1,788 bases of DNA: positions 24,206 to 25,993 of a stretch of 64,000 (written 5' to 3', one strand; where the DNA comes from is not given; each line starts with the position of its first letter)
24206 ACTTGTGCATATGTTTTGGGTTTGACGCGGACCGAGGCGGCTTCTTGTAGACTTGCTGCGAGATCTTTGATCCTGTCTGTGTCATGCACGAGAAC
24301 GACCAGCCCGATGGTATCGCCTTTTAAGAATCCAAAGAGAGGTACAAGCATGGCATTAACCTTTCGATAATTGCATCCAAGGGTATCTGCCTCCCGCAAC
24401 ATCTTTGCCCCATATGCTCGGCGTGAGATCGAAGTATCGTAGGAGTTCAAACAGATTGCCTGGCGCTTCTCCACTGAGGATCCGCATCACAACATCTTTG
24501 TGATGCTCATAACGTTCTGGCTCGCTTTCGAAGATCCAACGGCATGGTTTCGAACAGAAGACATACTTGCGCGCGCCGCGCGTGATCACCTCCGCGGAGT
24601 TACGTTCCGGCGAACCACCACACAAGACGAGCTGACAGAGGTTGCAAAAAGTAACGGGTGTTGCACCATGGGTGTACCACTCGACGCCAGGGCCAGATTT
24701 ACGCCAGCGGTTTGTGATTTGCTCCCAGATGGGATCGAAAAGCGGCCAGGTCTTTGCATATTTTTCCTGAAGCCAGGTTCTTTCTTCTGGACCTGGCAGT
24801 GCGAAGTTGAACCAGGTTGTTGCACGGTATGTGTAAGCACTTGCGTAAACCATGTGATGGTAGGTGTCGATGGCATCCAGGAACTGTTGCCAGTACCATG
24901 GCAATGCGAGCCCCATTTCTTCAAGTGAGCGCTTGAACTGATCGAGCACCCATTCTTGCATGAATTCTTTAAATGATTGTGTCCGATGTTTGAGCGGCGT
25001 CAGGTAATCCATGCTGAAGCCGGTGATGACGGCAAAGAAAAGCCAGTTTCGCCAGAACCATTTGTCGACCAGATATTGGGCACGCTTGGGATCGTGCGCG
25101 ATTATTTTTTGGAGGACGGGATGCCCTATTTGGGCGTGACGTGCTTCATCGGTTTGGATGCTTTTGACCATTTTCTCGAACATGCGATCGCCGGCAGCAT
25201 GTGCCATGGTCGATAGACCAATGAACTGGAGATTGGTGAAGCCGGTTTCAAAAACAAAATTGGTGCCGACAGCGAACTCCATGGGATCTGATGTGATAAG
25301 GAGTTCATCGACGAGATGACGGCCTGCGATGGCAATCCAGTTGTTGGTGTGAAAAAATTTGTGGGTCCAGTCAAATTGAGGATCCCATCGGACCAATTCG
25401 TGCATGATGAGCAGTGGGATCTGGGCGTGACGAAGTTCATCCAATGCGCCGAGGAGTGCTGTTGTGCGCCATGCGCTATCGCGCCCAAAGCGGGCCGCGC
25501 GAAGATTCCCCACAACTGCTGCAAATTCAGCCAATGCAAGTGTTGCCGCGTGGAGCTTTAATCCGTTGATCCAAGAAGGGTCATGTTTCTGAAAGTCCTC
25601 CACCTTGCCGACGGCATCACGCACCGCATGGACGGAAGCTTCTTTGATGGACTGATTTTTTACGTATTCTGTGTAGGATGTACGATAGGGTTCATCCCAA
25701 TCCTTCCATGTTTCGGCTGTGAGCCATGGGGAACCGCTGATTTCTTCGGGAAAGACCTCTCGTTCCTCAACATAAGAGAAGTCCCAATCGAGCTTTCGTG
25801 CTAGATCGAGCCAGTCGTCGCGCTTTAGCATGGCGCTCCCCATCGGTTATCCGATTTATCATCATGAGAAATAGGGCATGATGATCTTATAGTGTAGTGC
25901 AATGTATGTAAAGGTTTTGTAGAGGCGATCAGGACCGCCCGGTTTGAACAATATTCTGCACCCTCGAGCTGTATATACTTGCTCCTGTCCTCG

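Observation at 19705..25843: Reductase-less soluble diiron monooxygenase operon co-transcribed with a PAS histidine kinase, a CheY receiver and a receiver-GGDEF cyclase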

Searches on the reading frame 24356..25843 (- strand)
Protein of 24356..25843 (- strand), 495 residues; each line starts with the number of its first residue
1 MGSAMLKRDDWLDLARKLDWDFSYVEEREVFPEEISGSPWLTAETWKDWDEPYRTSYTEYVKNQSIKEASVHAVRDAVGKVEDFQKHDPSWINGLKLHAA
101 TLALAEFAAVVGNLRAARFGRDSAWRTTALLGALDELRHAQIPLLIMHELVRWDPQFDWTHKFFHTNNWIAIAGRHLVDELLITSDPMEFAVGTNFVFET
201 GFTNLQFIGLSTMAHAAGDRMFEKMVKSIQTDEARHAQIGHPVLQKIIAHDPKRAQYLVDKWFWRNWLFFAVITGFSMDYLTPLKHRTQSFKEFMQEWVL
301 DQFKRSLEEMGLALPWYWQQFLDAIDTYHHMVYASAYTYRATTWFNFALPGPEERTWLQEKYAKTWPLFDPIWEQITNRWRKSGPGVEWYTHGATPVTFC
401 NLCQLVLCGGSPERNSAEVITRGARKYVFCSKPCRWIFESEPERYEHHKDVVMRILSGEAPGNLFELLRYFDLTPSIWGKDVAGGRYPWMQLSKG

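Call 4: search_protein_families(library=pfam, proteins=[window:24356-25843:-], max_evalue=0.01)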
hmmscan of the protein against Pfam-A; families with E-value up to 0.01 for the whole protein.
window:24356-25843:- (495 aa): 3 families
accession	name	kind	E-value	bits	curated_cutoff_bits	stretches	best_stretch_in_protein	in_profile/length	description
PF02332.24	Phenol_Hydrox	-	4.1e-63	213.5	24.4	1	20-250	1-229/230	Methane/Phenol/Alkene Hydroxylase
PF04945.19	YHS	-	4.3e-07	30.3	30.3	1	422-448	20-46/47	YHS domain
PF03405.20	FA_desaturase_2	-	0.00013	21.4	22.7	1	205-255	167-217/325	Fatty acid desaturase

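Call 5: search_protein_families(library=ncbifam, proteins=[window:24356-25843:-], max_evalue=0.01)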
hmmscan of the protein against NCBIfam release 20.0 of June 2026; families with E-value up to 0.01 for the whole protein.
window:24356-25843:- (495 aa): 2 families
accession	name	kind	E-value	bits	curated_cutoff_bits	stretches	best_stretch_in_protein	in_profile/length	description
NF006202.0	PRK08326.1-5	equivalog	0.0017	17.6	315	0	224-314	192-279/297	R2-like ligand-binding oxidase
NF006200.0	PRK08326.1-3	equivalog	0.0029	16.9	194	1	223-258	203-238/321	R2-like ligand-binding oxidase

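Call 10: find_homologous_proteins(query=window:24356-25843:-, max_evalue=1e-20)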
Query window:24356-25843:- (495 aa): 1418 proteins with E <= 1e-20 among 8000 candidates; the best 120 are listed.
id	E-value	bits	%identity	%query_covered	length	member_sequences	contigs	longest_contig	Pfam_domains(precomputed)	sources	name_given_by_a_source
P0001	0.0e+0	1176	100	99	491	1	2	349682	PF04945.20,PF02332.25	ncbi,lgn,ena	-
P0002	7.7e-288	974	81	98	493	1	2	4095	PF04945.20,PF02332.25,PF03405.21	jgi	jgi:toluene monooxygenase system protein A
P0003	6.3e-277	938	77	99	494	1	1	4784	PF04945.20,PF02332.25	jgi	jgi:toluene monooxygenase system protein A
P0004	4.5e-272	922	75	99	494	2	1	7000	PF04945.20,PF02332.25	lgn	-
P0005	1.1e-271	920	78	98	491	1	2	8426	PF04945.20,PF02332.25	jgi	jgi:toluene monooxygenase system protein A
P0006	1.3e-271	920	76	98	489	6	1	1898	PF04945.20,PF02332.25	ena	-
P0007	1.8e-270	916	76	98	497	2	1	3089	PF04945.20,PF02332.25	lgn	-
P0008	1.4e-269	913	76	99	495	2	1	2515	PF04945.20,PF02332.25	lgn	-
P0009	8.7e-269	911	76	98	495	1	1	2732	PF04945.20,PF02332.25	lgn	-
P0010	1.4e-268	910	75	98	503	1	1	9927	PF04945.20,PF02332.25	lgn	-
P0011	2.6e-268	909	75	98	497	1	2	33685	PF04945.20,PF02332.25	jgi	-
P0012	3.4e-268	909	75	99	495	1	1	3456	PF04945.20,PF02332.25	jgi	jgi:toluene monooxygenase system protein A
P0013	4.1e-268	909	75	98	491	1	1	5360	PF04945.20,PF02332.25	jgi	jgi:toluene monooxygenase system protein A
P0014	4.8e-268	908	75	99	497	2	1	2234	PF04945.20,PF02332.25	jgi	jgi:toluene monooxygenase system protein A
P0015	6.3e-268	908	75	99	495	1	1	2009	PF04945.20,PF02332.25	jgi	jgi:toluene monooxygenase system protein A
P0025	1.5e-265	900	74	99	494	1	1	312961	PF04945.20,PF02332.25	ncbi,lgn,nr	ncbi:MAG: YHS domain-containing protein [Burkholderiaceae bacterium]|nr:MAG: YHS domain-containing p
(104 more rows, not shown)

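Call 11: find_encoding_contigs(protein=P0001, flank=10000, max_places=3)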
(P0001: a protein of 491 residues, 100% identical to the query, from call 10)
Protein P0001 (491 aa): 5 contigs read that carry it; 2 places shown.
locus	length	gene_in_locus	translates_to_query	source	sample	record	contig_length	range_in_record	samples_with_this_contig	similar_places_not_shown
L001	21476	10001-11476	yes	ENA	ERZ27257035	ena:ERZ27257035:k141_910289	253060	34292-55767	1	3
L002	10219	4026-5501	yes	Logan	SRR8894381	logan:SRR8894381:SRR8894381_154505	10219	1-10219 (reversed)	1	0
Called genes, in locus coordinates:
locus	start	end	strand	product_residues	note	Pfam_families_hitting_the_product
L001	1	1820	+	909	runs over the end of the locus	PF02739:5_3_exonuc_N, PF01367:5_3_exonuc, PF01612:DNA_pol_A_exo1, PF22619:DNA_polI_exo1, PF00476:DNA_pol_A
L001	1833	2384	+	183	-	PF01713:Smr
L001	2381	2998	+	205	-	PF03692:CxxCxxCC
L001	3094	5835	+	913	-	-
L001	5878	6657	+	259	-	-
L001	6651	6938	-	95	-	PF00037:Fer4 (weak), PF12797:Fer4_2 (faint), PF12838:Fer4_7 (weak)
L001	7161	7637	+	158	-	PF03840:SecG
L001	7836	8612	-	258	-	PF00121:TIM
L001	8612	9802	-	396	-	PF00162:PGK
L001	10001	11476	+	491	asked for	PF02332:Phenol_Hydrox, PF04945:YHS (weak)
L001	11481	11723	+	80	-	PF06234:TmoB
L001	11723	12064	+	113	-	PF00355:Rieske, PF13806:Rieske_2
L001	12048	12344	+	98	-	PF02406:MmoB_DmpM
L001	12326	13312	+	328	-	PF02332:Phenol_Hydrox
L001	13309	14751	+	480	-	PF08448:PAS_4 (faint), PF00989:PAS, PF13426:PAS_9 (weak), PF08447:PAS_3, PF00512:HisKA, PF02518:HATPase_c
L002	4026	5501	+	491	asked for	PF02332:Phenol_Hydrox, PF04945:YHS (weak)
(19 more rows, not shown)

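Call 12: find_related_loci(query=window:24356-25843:-, collection=genome_contigs, flank=10000)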
Query window:24356-25843:- (495 aa) in genome_contigs; peptide patterns used: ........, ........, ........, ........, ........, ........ (x = any residue, [..] = any of these).
235 stretches matched a pattern; 208 encode a relative of the query (tblastn E <= 1e-3); the best 80 are kept; 80 distinct loci.
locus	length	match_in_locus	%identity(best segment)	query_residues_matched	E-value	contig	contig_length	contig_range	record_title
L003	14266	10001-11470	74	5-494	0e+0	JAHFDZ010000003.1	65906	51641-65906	MAG: Myxococcales bacterium isolate nzgw257 NODE_508_length_65907_cov_3.651005, whole genome shotgun sequence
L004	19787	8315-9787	74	2-491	0e+0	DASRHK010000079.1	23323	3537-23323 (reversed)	MAG TPA_asm: Nevskiaceae bacterium isolate SMAG_U10082 k141_248734, whole genome shotgun sequence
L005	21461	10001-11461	73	5-490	0e+0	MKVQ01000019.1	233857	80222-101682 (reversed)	MAG: Myxococcales bacterium 68-20 scnpilot_expt_750_bf_scaffold_200, whole genome shotgun sequence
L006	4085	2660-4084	74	5-478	0e+0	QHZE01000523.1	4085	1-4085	MAG: Acidobacteria bacterium isolate gp18 AA62 14_1009_13_30cm_scaffold_41877_curated, whole genome shotgun sequence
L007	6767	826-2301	71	5-495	0e+0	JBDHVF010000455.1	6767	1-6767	MAG: Polyangiales bacterium isolate AS-MESO-3CA.253 NODE_46763_length_6767_cov_4.694918, whole genome shotgun sequence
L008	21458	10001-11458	71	6-490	0e+0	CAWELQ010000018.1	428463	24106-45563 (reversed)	MAG: uncultured delta proteobacterium isolate MFD05684.bin.1.403 genome assembly, contig: contig_51197, whole genome sho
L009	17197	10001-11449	70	10-491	0e+0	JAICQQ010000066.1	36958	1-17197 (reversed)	MAG: Polyangiaceae bacterium isolate TY_HY_2_bin.55 k141_1152296_length_36958_cov_19.0947, whole genome shotgun sequence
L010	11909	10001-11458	69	5-490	0e+0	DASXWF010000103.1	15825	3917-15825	MAG TPA_asm: Polyangiaceae bacterium isolate SMAG_U4764 k141_430999, whole genome shotgun sequence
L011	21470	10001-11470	70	7-495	0e+0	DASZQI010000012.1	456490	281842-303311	MAG TPA_asm: Polyangiaceae bacterium isolate SMAG_U5993 k141_279420, whole genome shotgun sequence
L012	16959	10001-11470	69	6-495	0e+0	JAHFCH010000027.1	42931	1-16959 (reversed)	MAG: Fibrobacteres bacterium isolate nzgw217 NODE_441_length_42932_cov_4.458620, whole genome shotgun sequence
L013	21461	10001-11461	70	5-491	0e+0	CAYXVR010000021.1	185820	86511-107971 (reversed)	MAG TPA_asm: uncultured Nannocystaceae bacterium isolate binchicken_co179_119 genome assembly, contig: NODE_356_length_1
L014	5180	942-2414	69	2-491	0e+0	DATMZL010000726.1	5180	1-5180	MAG TPA_asm: Polyangia bacterium isolate SMAG_U13173 k141_275552, whole genome shotgun sequence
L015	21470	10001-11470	69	3-491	0e+0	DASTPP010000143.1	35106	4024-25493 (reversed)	MAG TPA_asm: Polyangiaceae bacterium isolate SMAG_U2200 k141_216028, whole genome shotgun sequence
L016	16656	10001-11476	68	5-495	0e+0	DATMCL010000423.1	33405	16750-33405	MAG TPA_asm: Polyangiaceae bacterium isolate SMAG_U13381 k141_223586, whole genome shotgun sequence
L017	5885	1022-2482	69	6-491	0e+0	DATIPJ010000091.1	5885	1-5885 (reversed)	MAG TPA_asm: Kofleriaceae bacterium isolate SMAG_U15847 k141_801515, whole genome shotgun sequence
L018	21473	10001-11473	68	6-495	0e+0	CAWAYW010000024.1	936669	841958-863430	MAG: Terriglobia bacterium isolate MFD05513.bin.1.32 genome assembly, contig: contig_5883, whole genome shotgun sequence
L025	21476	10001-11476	68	5-495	0e+0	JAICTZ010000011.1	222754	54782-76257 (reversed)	MAG: Polyangiaceae bacterium isolate GZL_ISSM_2_bin.46 k141_4836777_length_222754_cov_15.9175, whole genome shotgun sequ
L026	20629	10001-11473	67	6-495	0e+0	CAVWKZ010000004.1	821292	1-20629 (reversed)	MAG: uncultured Acidobacteriaceae bacterium isolate MFD04463.bin.1.121 genome assembly, contig: contig_14930, whole geno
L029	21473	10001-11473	67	2-491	0e+0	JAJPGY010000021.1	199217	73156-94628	MAG: Proteobacteria bacterium isolate Centralia_MAG_122 k107_28756080, whole genome shotgun sequence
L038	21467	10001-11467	64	3-490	0e+0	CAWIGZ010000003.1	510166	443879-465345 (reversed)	MAG: uncultured proteobacterium isolate MFD05502.bin.2.69 genome assembly, contig: contig_15198, whole genome shotgun se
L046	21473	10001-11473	67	1-490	0e+0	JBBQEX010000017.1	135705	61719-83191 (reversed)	MAG: Haliangiales bacterium isolate Co_metawrap_1071 Cmw_1071_k141_8343626_length_135705_cov_12.0000, whole genome shotg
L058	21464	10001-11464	44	4-491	3e-126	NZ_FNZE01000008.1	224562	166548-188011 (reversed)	Pseudomonas linyingensis strain LMG 25967, whole genome shotgun sequence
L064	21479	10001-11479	61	2-493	0e+0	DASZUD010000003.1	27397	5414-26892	MAG TPA_asm: Polyangia bacterium isolate SMAG_U6094 k141_602015, whole genome shotgun sequence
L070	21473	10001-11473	44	4-494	7e-124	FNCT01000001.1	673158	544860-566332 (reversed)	Pseudomonas benzenivorans strain DSM 8628 genome assembly, contig: Ga0104648_101, whole genome shotgun sequence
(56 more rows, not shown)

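Call 24: find_encoding_contigs(protein=P0005, flank=10000, max_places=2)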
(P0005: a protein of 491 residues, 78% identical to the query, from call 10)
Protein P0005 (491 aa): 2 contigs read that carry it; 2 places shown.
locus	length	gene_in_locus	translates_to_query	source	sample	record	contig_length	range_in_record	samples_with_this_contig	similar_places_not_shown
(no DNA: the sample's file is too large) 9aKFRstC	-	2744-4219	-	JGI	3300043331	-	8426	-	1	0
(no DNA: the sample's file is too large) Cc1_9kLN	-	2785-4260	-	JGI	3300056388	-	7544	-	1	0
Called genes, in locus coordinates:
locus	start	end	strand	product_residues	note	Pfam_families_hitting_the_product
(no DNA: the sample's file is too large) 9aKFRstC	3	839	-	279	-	?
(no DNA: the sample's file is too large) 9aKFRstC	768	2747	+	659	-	PF13188:PAS_8 (faint), PF00072:Response_reg, PF00989:PAS (weak), PF08448:PAS_4 (faint), PF02518:HATPase_c, PF00072:Response_reg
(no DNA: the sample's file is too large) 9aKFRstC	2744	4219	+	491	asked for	PF02332:Phenol_Hydrox, PF04945:YHS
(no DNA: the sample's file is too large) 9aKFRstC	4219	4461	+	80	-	PF06234:TmoB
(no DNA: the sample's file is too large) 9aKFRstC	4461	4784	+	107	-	PF00355:Rieske, PF13806:Rieske_2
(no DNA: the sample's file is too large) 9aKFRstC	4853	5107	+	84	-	PF02406:MmoB_DmpM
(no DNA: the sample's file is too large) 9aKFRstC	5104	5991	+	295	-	PF02332:Phenol_Hydrox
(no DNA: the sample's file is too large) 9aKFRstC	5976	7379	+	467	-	PF08448:PAS_4 (weak), PF00989:PAS, PF08448:PAS_4 (weak), PF08447:PAS_3, PF07536:HWE_HK (weak), PF07568:HisKA_2, PF13581:HATPase_c_2, PF02518:HATPase_c, +1 more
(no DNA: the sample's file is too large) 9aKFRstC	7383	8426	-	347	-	?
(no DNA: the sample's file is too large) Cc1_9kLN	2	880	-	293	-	?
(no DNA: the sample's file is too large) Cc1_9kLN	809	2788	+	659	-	PF13188:PAS_8 (faint), PF00072:Response_reg, PF00989:PAS (weak), PF08448:PAS_4 (faint), PF02518:HATPase_c, PF00072:Response_reg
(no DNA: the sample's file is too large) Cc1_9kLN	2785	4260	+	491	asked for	PF02332:Phenol_Hydrox, PF04945:YHS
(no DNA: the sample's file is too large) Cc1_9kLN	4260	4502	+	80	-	PF06234:TmoB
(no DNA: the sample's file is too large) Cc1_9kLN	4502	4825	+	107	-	PF00355:Rieske, PF13806:Rieske_2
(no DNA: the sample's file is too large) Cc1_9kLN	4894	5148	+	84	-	PF02406:MmoB_DmpM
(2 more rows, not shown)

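Call 25: find_encoding_contigs(protein=P0025, flank=10000, max_places=1)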
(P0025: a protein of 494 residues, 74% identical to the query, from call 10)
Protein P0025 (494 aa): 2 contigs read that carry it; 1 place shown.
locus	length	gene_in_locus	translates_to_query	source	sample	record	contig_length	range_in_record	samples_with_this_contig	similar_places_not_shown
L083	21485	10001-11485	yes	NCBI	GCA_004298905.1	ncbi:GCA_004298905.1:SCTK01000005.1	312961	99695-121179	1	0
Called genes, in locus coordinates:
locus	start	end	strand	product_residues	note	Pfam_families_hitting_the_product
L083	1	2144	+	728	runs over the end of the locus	PF18921:Cyanophycin_syn, PF02222:ATP-grasp (weak), PF02786:CPSase_L_D2, PF08443:RimK (faint), PF13549:ATP-grasp_5 (weak)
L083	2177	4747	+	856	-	PF18921:Cyanophycin_syn, PF01071:GARS_A (weak), PF02222:ATP-grasp (weak), PF02786:CPSase_L_D2, PF07478:Dala_Dala_lig_C (weak), PF08443:RimK, PF08245:Mur_ligase_M, PF02875:Mur_ligase_C, +3 more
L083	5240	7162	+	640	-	PF07715:Plug, PF00593:TonB_dep_Rec_b-barrel, PF14905:OMP_b-brl_3 (faint)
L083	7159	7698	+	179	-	PF13689:DUF4154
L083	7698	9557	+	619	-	PF17152:CHASE8, PF00989:PAS, PF13188:PAS_8, PF13426:PAS_9, PF24820:Diguanyl_cycl_sensor (weak), PF00512:HisKA, PF02518:HATPase_c, PF13581:HATPase_c_2 (weak), +1 more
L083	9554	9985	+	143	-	PF00072:Response_reg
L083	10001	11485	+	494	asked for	PF02332:Phenol_Hydrox, PF04945:YHS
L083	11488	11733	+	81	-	PF06234:TmoB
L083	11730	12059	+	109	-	PF00355:Rieske, PF13806:Rieske_2 (weak)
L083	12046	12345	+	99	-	PF02406:MmoB_DmpM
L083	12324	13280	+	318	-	PF02332:Phenol_Hydrox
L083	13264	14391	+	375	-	PF00989:PAS, PF13426:PAS_9, PF08447:PAS_3, PF13581:HATPase_c_2 (faint), PF00512:HisKA, PF02518:HATPase_c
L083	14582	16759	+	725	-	PF00072:Response_reg, PF00990:GGDEF, PF00563:EAL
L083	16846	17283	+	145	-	PF20432:Xre-like-HTH (weak), PF09722:Xre_MbcA_ParS_C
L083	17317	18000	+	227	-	PF08808:RES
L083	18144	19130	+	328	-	PF00072:Response_reg, PF00990:GGDEF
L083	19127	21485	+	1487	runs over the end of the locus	PF03924:CHASE, PF00989:PAS, PF08448:PAS_4, PF13426:PAS_9, PF00989:PAS, PF13426:PAS_9, PF08447:PAS_3, PF13426:PAS_9, +6 more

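Call 26: find_encoding_contigs(protein=P0011, flank=10000, max_places=1)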
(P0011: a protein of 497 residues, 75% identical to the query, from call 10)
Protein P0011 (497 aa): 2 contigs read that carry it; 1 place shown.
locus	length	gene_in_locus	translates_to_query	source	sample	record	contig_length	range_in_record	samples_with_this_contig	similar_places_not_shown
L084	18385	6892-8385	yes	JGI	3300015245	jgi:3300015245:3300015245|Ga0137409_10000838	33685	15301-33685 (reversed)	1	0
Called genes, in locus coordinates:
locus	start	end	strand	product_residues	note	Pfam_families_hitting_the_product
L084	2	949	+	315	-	?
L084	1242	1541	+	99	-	-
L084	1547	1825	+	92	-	-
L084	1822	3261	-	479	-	PF10647:Gmad1 (faint), PF07676:PD40 (faint)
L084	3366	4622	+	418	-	PF13570:Beta-prop_ACSF4 (faint), PF25293:Beta-prop_EMC1_N (faint), PF01011:PQQ (faint), PF13360:PQQ_2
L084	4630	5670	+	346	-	PF01207:Dus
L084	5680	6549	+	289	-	PF06283:ThuA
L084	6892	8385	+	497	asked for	PF02332:Phenol_Hydrox, PF04945:YHS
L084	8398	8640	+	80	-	PF06234:TmoB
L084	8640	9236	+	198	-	PF00355:Rieske, PF02406:MmoB_DmpM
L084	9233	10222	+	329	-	PF02332:Phenol_Hydrox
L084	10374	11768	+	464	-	PF08448:PAS_4, PF13426:PAS_9 (faint), PF00989:PAS (weak), PF08447:PAS_3, PF00512:HisKA, PF02518:HATPase_c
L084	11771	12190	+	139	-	PF00072:Response_reg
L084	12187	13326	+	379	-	PF00072:Response_reg, PF02518:HATPase_c, PF14501:HATPase_c_5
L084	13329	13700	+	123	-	PF00072:Response_reg (weak)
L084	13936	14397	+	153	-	PF09965:DUF2199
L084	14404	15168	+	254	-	PF03372:Exo_endo_phos, PF14529:Exo_endo_phos_2 (faint)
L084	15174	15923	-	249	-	-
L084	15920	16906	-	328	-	-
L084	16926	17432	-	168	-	-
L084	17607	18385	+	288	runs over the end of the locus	PF00135:COesterase, PF20434:BD-FAE, PF07859:Abhydrolase_3, PF01738:DLH, PF00326:Peptidase_S9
